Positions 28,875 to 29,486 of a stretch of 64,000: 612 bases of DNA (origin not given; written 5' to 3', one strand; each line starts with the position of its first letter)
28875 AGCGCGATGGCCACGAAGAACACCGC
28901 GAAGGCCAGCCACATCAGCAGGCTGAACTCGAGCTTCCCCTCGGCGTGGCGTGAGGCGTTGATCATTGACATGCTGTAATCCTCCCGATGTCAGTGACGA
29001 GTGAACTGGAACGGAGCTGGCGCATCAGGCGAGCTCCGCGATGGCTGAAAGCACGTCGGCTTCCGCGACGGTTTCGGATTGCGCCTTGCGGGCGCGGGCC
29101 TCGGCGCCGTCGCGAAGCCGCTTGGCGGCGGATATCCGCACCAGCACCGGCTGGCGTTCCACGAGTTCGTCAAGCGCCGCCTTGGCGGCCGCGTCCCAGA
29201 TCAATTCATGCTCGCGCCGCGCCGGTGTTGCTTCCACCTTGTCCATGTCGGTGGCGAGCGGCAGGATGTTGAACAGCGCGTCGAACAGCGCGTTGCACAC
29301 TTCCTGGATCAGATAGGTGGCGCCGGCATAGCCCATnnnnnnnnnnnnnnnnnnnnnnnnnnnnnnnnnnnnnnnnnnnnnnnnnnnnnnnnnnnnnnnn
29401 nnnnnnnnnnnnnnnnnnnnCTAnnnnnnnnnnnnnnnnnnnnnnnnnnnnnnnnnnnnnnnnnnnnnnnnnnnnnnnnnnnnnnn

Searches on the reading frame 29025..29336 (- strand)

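Call 33: search_protein_families(library=ncbifam, proteins=[window:29025-29336:-], max_evalue=0.00001)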
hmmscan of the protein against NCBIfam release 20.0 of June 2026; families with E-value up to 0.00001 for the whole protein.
window:29025-29336:- (103 aa): 1 family
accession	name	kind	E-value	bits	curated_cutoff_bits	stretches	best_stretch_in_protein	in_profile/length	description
TIGR02014.1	BchZ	equivalog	3e-35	122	529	1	1-93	374-466/468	chlorophyllide a reductase subunit Z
